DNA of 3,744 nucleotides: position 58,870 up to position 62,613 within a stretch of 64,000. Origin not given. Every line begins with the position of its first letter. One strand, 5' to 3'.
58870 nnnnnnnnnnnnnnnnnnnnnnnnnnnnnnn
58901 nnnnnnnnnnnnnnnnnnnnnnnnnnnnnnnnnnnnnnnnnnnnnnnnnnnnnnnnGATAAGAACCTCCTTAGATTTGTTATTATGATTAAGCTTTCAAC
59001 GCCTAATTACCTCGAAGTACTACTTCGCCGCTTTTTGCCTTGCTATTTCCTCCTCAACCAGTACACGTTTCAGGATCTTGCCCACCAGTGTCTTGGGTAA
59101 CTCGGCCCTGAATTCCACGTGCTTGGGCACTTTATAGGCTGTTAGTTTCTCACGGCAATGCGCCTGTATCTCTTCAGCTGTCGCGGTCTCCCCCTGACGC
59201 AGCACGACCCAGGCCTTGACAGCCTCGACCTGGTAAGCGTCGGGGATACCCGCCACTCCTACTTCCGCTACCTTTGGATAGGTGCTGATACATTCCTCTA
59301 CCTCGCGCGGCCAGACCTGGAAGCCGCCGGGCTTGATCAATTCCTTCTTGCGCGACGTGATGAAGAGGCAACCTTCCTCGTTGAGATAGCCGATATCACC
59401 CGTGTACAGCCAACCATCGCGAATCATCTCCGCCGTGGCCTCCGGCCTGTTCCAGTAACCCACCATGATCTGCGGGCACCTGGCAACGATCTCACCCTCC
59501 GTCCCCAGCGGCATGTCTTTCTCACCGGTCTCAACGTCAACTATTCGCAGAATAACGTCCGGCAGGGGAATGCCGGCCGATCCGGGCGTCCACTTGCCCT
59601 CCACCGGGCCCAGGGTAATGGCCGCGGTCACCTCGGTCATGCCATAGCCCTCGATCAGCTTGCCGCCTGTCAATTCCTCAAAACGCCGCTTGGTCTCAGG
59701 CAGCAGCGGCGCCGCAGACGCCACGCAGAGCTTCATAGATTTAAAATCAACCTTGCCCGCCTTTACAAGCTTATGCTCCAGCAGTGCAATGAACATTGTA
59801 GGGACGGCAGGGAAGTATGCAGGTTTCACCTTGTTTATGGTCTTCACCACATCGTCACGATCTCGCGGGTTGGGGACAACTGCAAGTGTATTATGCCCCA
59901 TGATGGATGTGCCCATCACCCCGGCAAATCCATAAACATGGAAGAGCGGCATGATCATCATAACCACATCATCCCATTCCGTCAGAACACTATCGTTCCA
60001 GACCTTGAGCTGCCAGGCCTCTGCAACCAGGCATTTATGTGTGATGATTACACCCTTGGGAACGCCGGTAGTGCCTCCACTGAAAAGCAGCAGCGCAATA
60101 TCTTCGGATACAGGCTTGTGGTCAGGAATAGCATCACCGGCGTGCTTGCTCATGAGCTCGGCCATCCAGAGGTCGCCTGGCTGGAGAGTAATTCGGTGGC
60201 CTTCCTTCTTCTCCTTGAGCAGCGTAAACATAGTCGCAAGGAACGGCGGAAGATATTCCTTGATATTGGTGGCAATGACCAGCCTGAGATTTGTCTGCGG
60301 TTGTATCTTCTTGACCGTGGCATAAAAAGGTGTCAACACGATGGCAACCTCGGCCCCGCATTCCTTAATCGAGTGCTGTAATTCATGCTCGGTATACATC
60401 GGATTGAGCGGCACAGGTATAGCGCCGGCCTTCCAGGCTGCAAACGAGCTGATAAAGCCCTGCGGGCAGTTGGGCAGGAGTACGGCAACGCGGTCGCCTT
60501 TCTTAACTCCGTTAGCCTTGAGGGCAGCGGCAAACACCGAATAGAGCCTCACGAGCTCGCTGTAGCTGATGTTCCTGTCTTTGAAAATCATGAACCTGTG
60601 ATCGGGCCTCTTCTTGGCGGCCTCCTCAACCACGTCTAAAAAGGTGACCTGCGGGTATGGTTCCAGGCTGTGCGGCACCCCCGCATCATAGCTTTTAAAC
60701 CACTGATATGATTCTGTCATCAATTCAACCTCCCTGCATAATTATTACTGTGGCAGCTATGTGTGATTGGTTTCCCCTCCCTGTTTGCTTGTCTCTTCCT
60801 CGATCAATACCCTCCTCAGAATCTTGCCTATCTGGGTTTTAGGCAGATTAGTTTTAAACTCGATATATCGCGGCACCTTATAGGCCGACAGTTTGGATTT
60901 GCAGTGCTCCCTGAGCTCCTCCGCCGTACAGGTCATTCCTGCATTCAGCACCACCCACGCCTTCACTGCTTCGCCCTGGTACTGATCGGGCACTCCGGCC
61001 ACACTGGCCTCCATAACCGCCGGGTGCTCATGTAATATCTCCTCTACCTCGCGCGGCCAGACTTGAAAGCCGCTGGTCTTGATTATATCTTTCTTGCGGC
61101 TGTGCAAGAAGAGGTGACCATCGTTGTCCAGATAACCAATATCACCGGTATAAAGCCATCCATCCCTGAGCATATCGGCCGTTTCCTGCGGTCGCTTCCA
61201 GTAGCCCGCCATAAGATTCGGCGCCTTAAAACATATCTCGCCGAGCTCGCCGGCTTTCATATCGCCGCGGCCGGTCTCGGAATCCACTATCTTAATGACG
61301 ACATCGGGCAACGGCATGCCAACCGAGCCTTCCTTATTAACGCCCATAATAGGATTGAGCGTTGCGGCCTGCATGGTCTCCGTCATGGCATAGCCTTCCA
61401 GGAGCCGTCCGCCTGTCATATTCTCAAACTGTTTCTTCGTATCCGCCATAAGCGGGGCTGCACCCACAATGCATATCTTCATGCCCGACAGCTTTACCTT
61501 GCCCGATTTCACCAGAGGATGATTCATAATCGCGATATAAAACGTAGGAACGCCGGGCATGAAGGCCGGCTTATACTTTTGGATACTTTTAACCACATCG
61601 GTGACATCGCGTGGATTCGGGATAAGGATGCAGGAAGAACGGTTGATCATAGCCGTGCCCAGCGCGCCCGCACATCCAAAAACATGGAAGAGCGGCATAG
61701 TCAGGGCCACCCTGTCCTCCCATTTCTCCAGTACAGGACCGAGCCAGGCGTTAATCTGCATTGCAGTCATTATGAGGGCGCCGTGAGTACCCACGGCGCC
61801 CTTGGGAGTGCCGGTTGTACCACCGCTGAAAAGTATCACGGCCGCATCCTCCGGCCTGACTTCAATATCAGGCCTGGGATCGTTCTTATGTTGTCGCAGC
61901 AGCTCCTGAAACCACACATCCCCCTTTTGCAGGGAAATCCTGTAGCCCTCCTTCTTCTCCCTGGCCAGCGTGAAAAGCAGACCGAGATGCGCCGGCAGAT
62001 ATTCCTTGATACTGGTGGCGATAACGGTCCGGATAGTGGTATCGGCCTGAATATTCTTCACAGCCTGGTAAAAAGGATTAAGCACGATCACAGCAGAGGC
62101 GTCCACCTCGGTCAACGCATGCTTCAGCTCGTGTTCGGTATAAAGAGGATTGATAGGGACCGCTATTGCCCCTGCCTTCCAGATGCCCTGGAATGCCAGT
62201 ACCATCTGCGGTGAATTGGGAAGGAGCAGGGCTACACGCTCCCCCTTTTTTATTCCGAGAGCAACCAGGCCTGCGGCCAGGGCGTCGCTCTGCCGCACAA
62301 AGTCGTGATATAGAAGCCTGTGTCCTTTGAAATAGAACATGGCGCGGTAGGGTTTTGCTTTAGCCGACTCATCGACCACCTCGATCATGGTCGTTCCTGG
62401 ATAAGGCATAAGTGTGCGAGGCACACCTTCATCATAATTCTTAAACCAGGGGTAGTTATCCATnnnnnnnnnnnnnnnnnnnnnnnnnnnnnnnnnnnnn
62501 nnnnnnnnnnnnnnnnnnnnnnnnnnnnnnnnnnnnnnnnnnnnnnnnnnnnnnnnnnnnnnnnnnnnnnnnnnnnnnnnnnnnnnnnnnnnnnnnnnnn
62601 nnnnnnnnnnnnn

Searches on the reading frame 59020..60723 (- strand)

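Call 8: search_protein_families(library=pfam, proteins=[window:59020-60723:-])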
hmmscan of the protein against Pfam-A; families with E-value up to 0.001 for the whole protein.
window:59020-60723:- (567 aa): 2 families
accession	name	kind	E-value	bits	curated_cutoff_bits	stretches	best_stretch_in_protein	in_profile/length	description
PF00501.34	AMP-binding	-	3.9e-90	302.9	29.9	1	33-424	2-384/384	AMP-binding enzyme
PF13193.12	AMP-binding_C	-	9.8e-19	68.5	24.5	1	474-549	1-76/76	AMP-binding enzyme C-terminal domain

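Call 30: search_protein_families(library=ncbifam, proteins=[window:59020-60723:-], max_evalue=1e-10)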
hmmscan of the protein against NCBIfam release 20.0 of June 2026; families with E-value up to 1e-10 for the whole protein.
window:59020-60723:- (567 aa): 103 families (the best 25 are shown)
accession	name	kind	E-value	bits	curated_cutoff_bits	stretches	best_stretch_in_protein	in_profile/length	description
NF004114.0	PRK05605.1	equivalog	4.2e-141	471.1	766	1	3-563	12-572/575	long-chain-fatty-acid--CoA ligase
NF005220.0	PRK06710.1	equivalog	7.8e-139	463.3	1116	1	7-562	6-556/563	long-chain-fatty-acid--CoA ligase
NF004229.0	PRK05677.1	subfamily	5.3e-126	421.3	879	1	8-565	6-561/563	long-chain-fatty-acid--CoA ligase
NF006181.0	PRK08314.1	subfamily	1e-125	420.2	705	1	5-565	4-560/563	long-chain-fatty-acid--CoA ligase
NF005463.0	PRK07059.1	subfamily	4.6e-125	418.1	869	1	7-558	4-555/557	long-chain-fatty-acid--CoA ligase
NF004837.0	PRK06187.1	subfamily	1.8e-122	409.3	476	1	25-561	7-524/531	long-chain-fatty-acid--CoA ligase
NF006523.0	PRK08974.1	equivalog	1.8e-121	406.1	884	1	7-564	4-558/561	long-chain-fatty-acid--CoA ligase FadD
NF006442.0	PRK08751.1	equivalog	2.5e-107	359.6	1023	1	2-556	1-555/560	long-chain fatty acid--CoA ligase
NF009139.0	PRK12492.1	equivalog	2.2e-106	356.6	1018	1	8-556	6-559/562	long-chain-fatty-acid--CoA ligase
NF006182.0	PRK08316.1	subfamily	7.8e-105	351.3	663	1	26-558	11-516/523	fatty acyl-CoA synthetase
NF004822.0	PRK06178.1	equivalog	1.8e-103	347.1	782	1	9-558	19-566/571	acyl-CoA synthetase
NF005702.0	PRK07514.1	subfamily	3.2e-94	316.1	558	2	192-558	142-499/506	malonyl-CoA synthase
NF005714.0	PRK07529.1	subfamily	4.6e-93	312.7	632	1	48-564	60-581/640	acyl-CoA synthetase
TIGR03205.1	pimA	equivalog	9.4e-91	304.8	705.6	1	24-552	19-537/541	dicarboxylate--CoA ligase PimA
NF005801.1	PRK07656.1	equivalog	2.9e-88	296.7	657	1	30-555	5-499/500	FadD3 family acyl-CoA ligase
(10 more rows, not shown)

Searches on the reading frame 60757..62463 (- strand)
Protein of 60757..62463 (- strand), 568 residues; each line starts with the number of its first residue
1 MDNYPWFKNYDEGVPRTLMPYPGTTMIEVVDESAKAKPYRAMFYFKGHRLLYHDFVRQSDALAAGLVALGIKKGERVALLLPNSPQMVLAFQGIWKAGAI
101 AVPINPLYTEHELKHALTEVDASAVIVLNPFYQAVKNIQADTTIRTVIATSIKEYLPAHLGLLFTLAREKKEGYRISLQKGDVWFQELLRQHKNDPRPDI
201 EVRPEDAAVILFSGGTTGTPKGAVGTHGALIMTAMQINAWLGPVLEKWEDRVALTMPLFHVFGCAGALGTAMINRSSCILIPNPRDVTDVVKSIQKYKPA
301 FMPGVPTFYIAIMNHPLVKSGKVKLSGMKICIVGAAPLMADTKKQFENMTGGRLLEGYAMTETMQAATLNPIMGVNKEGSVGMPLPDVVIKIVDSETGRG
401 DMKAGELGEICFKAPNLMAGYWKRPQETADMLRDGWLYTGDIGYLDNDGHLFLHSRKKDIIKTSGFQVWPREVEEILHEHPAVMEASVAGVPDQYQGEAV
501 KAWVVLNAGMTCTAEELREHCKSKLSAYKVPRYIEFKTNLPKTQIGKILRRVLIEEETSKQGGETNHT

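Call 8: search_protein_families(library=pfam, proteins=[window:60757-62463:-])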
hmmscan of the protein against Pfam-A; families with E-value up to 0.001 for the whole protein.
window:60757-62463:- (568 aa): 2 families
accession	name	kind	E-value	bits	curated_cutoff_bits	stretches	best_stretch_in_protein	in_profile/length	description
PF00501.34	AMP-binding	-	1.1e-88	298.2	29.9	1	31-422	2-384/384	AMP-binding enzyme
PF13193.12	AMP-binding_C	-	3e-21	76.6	24.5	1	472-547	1-76/76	AMP-binding enzyme C-terminal domain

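Call 12: find_related_loci(query=window:60757-62463:-, collection=genome_contigs, flank=4000)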
Query window:60757-62463:- (568 aa) in genome_contigs; peptide patterns used: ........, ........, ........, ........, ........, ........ (x = any residue, [..] = any of these).
50 stretches matched a pattern; 22 encode a relative of the query (tblastn E <= 1e-3); 22 distinct loci.
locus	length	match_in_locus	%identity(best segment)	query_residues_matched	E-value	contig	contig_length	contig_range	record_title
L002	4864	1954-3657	92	1-568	0e+0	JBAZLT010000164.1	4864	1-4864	MAG: Dehalococcoidia bacterium isolate SO_2017_LW4_21 scaffold_34474_c1_LW137-91_2017, whole genome shotgun sequence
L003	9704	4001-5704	92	1-568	0e+0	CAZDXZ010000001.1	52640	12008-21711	MAG TPA_asm: uncultured Dehalococcoidales bacterium isolate SRP098346_co1_76 genome assembly, contig: NODE_273_length_52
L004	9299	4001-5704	90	1-568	0e+0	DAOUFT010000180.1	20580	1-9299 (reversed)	MAG TPA_asm: Dehalococcoidia bacterium isolate R24_101 k131_1879684, whole genome shotgun sequence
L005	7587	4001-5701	90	1-567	0e+0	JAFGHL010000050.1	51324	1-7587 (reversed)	MAG: Dehalococcoidia bacterium isolate Zod_Metabat.1459 k87_4342657, whole genome shotgun sequence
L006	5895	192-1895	88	1-568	0e+0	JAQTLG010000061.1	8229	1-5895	MAG: Dehalococcoidia bacterium isolate STA_11 NODE_18768_length_8229_cov_2.429400_Sandtown_A, whole genome shotgun seque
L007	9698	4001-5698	86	1-566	0e+0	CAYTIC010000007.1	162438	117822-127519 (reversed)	MAG TPA_asm: uncultured Dehalococcoidales bacterium isolate SRP302447_co3_791 genome assembly, contig: NODE_256_length_1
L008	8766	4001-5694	88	1-568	0e+0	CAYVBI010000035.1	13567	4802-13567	MAG TPA_asm: uncultured Dehalococcoidales bacterium isolate SRP178699_co1_305 genome assembly, contig: NODE_6011_length_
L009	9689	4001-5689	78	1-566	0e+0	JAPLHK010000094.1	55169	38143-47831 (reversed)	MAG: Chloroflexota bacterium isolate LacPavin_0419_WC90_MAG_53_8 LacPavin_0419_WC90_scaffold_804, whole genome shotgun s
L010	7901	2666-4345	79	1-560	0e+0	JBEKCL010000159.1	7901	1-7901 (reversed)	MAG: Dehalococcoidia bacterium isolate SPRUCE 159 SPRUCE_159_159, whole genome shotgun sequence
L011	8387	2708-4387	79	1-560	0e+0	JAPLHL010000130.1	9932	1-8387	MAG: Chloroflexota bacterium isolate LacPavin_0920_SED4_MAG_48_8 LacPavin_0920_SED4_scaffold_1656911, whole genome shotg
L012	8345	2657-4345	78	1-566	0e+0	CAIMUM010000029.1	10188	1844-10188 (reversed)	MAG: uncultured Dehalococcoidia bacterium isolate A14_bin-2372 genome assembly, contig: bin-2372:029/231, whole genome s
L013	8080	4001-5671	77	2-564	0e+0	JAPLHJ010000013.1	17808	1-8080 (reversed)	MAG: Chloroflexota bacterium isolate LacPavin_0419_WC70L_MAG_53_9 LacPavin_0419_WC70L_scaffold_26738, whole genome shotg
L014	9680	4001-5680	58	1-560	0e+0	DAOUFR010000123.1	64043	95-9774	MAG TPA_asm: Dehalococcoidia bacterium isolate R125_62 25267, whole genome shotgun sequence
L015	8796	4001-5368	84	1-456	0e+0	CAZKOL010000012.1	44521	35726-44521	MAG TPA_asm: uncultured Dehalococcoidales bacterium isolate SRP178699_co2_170 genome assembly, contig: NODE_283_length_4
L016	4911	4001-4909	98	1-303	0e+0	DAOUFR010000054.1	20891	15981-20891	MAG TPA_asm: Dehalococcoidia bacterium isolate R125_62 11057, whole genome shotgun sequence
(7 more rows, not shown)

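Call 30: search_protein_families(library=ncbifam, proteins=[window:60757-62463:-], max_evalue=1e-10)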
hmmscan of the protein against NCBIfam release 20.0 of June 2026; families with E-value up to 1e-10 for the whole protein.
window:60757-62463:- (568 aa): 106 families (the best 25 are shown)
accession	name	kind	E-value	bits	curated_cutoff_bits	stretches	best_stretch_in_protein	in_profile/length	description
NF004114.0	PRK05605.1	equivalog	9.8e-142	473.2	766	1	3-555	14-567/575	long-chain-fatty-acid--CoA ligase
NF005220.0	PRK06710.1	equivalog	3.7e-138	461.1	1116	1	4-564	5-560/563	long-chain-fatty-acid--CoA ligase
NF005463.0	PRK07059.1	subfamily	1e-131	440.1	869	1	5-556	4-555/557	long-chain-fatty-acid--CoA ligase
NF006523.0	PRK08974.1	equivalog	2.5e-126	422.1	884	1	5-561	4-557/561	long-chain-fatty-acid--CoA ligase FadD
NF004837.0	PRK06187.1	subfamily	5.6e-124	414.3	476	1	24-560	8-525/531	long-chain-fatty-acid--CoA ligase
NF006181.0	PRK08314.1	subfamily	9.4e-123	410.4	705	1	4-561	5-558/563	long-chain-fatty-acid--CoA ligase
NF004229.0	PRK05677.1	subfamily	5.1e-121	404.9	879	1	6-562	6-560/563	long-chain-fatty-acid--CoA ligase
NF006442.0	PRK08751.1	equivalog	1.8e-116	389.8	1023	1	4-554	5-555/560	long-chain fatty acid--CoA ligase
NF009139.0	PRK12492.1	equivalog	3.7e-112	375.6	1018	1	6-554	6-559/562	long-chain-fatty-acid--CoA ligase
NF004822.0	PRK06178.1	equivalog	2.7e-103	346.5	782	1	9-556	21-566/571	acyl-CoA synthetase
NF005702.0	PRK07514.1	subfamily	6.2e-99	331.7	558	2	192-556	144-499/506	malonyl-CoA synthase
NF005714.0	PRK07529.1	subfamily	2.2e-96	323.7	632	1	47-559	61-578/640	acyl-CoA synthetase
NF006182.0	PRK08316.1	subfamily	1.9e-94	317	663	1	25-556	12-516/523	fatty acyl-CoA synthetase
NF009233.0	PRK12583.1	subfamily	1.2e-91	307.8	832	1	26-555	20-548/558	fatty acid CoA ligase family protein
TIGR03205.1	pimA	equivalog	1.9e-89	300.5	705.6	1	196-551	183-538/541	dicarboxylate--CoA ligase PimA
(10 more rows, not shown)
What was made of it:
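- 50280..62463 (-): Seven tandem FadD-like long-chain-fatty-acid-CoA ligase genes (gaps 30-78 bp), the presumed operon under this promoter. Call 30 (best NCBIfam matches are long-chain-fatty-acid-CoA ligases, all below equivalog cut-offs).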

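Call 54: find_homologous_proteins(query=window:60757-62463:-, max_evalue=1e-100)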
Query window:60757-62463:- (568 aa): 6755 proteins with E <= 1e-100 among 8000 candidates; the best 120 are listed.
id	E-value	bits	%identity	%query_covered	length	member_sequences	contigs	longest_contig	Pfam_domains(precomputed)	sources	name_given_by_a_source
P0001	0.0e+0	1313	100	100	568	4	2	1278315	PF00501.35,PF13193.13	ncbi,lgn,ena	ncbi:MAG: long-chain fatty acid--CoA ligase [Dehalococcoidia bacterium]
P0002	0.0e+0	1311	100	100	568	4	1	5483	PF00501.35,PF13193.13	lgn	-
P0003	0.0e+0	1252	95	100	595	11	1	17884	PF00501.35,PF13193.13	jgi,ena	-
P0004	0.0e+0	1221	92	100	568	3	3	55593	PF00501.35,PF13193.13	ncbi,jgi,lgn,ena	-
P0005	0.0e+0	1195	90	100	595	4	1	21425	PF00501.35,PF13193.13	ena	-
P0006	0.0e+0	1165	88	100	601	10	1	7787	PF00501.35,PF13193.13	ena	-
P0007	0.0e+0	1155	86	100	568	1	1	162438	PF00501.35,PF13193.13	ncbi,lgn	-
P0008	0.0e+0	1152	86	100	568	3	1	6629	PF00501.35,PF13193.13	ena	-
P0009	0.0e+0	1136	85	99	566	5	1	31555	PF00501.35,PF13193.13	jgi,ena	-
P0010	0.0e+0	1123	84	100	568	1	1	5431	PF00501.35,PF13193.13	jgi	-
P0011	0.0e+0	1054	79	99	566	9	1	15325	PF00501.35,PF13193.13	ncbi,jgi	ncbi:MAG: long-chain fatty acid--CoA ligase [Dehalococcoidia bacterium]|jgi:long-chain acyl-CoA synt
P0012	0.0e+0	1053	78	99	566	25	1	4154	PF00501.35,PF13193.13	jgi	jgi:long-chain acyl-CoA synthetase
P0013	0.0e+0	1050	78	98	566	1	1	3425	PF00501.35,PF13193.13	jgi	jgi:long-chain acyl-CoA synthetase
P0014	0.0e+0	1049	78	99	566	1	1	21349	PF00501.35,PF13193.13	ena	-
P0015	0.0e+0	1045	77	100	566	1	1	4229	PF00501.35,PF13193.13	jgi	jgi:long-chain acyl-CoA synthetase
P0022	4.9e-290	981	73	99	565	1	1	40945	PF00501.35,PF13193.13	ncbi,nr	ncbi:MAG: AMP-binding protein [Dehalococcoidia bacterium]|nr:AMP-binding protein [Dehalococcoidia ba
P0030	7.5e-263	891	67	98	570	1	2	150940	PF00501.35,PF13193.13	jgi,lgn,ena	-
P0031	7.2e-259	878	65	100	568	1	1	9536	PF00501.35,PF13193.13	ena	-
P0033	1.9e-250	850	66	95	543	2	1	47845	PF00501.35,PF13193.13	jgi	jgi:long-chain acyl-CoA synthetase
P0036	1.6e-241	821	61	99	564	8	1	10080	PF00501.35,PF13193.13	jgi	-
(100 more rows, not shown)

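Call 55: find_encoding_contigs(protein=P0022, flank=6000, max_places=2)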
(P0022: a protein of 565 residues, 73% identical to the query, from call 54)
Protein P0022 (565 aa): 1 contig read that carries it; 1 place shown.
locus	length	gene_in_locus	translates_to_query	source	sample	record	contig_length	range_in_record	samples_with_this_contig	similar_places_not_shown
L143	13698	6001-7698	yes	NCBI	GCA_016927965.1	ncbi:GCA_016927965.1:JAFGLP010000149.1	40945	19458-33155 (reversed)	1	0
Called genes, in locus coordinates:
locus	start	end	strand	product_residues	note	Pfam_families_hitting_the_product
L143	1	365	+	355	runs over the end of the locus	PF01758:SBF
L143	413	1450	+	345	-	PF03773:ArsP_1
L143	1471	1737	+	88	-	PF13192:Thioredoxin_3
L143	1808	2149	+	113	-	PF08859:DGC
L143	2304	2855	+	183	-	-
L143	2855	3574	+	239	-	PF13386:DsbD_2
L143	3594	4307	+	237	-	PF17963:Big_9 (weak), PF18911:PKD_4 (weak), PF00801:PKD (faint), PF22352:K319L-like_PKD (faint)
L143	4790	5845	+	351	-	PF21016:RlmN_N, PF04055:Radical_SAM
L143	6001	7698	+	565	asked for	PF00501:AMP-binding, PF13193:AMP-binding_C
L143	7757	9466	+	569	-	PF00501:AMP-binding, PF13193:AMP-binding_C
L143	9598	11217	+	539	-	PF00501:AMP-binding, PF13193:AMP-binding_C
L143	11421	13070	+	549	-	PF00501:AMP-binding, PF13193:AMP-binding_C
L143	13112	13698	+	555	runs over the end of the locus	PF00501:AMP-binding, PF13193:AMP-binding_C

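Call 56: find_encoding_contigs(protein=P0030, flank=6000, max_places=2)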
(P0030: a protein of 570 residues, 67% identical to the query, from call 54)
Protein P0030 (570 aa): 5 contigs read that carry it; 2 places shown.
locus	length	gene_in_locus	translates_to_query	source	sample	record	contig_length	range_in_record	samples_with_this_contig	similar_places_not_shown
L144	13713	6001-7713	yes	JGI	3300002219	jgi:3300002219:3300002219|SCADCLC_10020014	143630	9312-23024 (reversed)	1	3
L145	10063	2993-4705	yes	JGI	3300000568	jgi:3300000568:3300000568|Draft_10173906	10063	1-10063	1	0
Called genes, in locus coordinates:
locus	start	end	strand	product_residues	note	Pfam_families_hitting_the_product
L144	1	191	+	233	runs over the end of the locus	PF02683:DsbD_TM, PF13386:DsbD_2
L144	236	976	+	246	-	PF07760:DUF1616 (faint), PF07705:CARDB (faint)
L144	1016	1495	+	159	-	PF06953:ArsD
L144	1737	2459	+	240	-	PF17963:Big_9, PF18911:PKD_4 (weak), PF00801:PKD (weak), PF22352:K319L-like_PKD (faint)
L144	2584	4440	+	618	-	PF00142:Fer4_NifH (faint), PF00448:SRP54 (faint), PF01656:CbiA, PF02374:ArsA_ATPase, PF13614:AAA_31, PF01656:CbiA (weak), PF02374:ArsA_ATPase, PF13614:AAA_31 (weak), +3 more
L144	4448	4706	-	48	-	-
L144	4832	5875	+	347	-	PF21016:RlmN_N, PF04055:Radical_SAM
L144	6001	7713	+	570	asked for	PF00501:AMP-binding, PF13193:AMP-binding_C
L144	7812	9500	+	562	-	PF00501:AMP-binding, PF13193:AMP-binding_C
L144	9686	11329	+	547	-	PF00501:AMP-binding, PF13193:AMP-binding_C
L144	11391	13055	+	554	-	PF00501:AMP-binding, PF13193:AMP-binding_C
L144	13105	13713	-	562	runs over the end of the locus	PF03486:HI0933_like (faint), PF07992:Pyr_redox_2, PF13450:NAD_binding_8 (faint), PF01593:Amino_oxidase (faint), PF13738:Pyr_redox_3, PF00070:Pyr_redox, PF02852:Pyr_redox_dim, PF00581:Rhodanese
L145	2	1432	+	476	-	?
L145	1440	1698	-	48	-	-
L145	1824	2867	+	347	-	PF21016:RlmN_N, PF04055:Radical_SAM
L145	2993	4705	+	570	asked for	PF00501:AMP-binding, PF13193:AMP-binding_C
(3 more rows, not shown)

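Call 57: find_encoding_contigs(protein=P0033, flank=6000, max_places=2)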
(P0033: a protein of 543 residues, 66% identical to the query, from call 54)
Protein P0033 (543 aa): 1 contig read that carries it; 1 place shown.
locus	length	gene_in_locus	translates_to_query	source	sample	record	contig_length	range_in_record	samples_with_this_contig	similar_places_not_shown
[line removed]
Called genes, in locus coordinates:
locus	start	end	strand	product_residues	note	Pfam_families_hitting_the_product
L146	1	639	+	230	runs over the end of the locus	PF17963:Big_9 (faint), PF18911:PKD_4 (faint), PF00801:PKD (weak), PF22352:K319L-like_PKD (faint)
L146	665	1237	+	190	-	-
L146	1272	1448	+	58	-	-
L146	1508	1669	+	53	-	-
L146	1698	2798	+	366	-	PF01758:SBF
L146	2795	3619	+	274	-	PF05175:MTS, PF01135:PCMT, PF01209:Ubie_methyltran, PF06325:PrmA, PF13489:Methyltransf_23, PF13847:Methyltransf_31, PF08241:Methyltransf_11, PF08242:Methyltransf_12, +5 more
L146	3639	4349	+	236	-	PF18911:PKD_4 (faint), PF22352:K319L-like_PKD (faint)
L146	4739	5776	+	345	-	PF21016:RlmN_N, PF04055:Radical_SAM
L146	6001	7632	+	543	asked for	PF00501:AMP-binding, PF13193:AMP-binding_C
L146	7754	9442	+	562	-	PF00501:AMP-binding, PF13193:AMP-binding_C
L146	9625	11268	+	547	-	PF00501:AMP-binding, PF13193:AMP-binding_C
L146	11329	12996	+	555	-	PF00501:AMP-binding, PF13193:AMP-binding_C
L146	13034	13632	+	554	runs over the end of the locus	PF00501:AMP-binding, PF13193:AMP-binding_C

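Call 59: find_encoding_contigs(protein=P0031, flank=5000, max_places=1)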
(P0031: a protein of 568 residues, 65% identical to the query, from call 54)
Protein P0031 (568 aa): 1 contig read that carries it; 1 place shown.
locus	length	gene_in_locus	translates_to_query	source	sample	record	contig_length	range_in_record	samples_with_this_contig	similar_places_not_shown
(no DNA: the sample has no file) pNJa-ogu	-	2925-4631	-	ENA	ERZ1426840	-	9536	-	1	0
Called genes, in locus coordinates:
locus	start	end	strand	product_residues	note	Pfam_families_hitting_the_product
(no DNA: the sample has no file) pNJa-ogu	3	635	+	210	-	?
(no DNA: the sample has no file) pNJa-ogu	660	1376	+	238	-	PF18911:PKD_4 (faint), PF00801:PKD (faint), PF22352:K319L-like_PKD (faint)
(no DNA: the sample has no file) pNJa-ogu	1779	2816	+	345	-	PF21016:RlmN_N, PF04055:Radical_SAM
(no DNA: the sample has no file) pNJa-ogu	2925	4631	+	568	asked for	PF00501:AMP-binding, PF13193:AMP-binding_C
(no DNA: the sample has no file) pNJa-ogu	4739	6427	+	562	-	PF00501:AMP-binding, PF13193:AMP-binding_C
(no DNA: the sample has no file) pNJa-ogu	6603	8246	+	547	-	PF00501:AMP-binding, PF13193:AMP-binding_C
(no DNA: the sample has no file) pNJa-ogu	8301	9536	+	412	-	?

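Call 60: find_encoding_contigs(protein=P0036, flank=5000, max_places=1)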
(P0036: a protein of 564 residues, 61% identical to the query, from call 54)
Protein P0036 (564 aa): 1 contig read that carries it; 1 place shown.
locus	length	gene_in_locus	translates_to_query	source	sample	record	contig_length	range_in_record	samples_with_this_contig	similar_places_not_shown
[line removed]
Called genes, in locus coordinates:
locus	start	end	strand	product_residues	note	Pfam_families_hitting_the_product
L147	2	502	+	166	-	?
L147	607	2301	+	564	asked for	PF00501:AMP-binding, PF13193:AMP-binding_C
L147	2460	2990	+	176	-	PF02635:DsrE, PF13686:DrsE_2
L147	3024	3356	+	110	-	PF25212:HVO_A0114 (weak), PF01022:HTH_5, PF12802:MarR_2 (weak), PF12840:HTH_20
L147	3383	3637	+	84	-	PF01206:TusA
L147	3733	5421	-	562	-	PF07992:Pyr_redox_2, PF13738:Pyr_redox_3 (faint), PF00070:Pyr_redox, PF02852:Pyr_redox_dim, PF00581:Rhodanese (weak)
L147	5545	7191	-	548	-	PF00581:Rhodanese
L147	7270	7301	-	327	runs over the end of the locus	PF02754:CCG (weak)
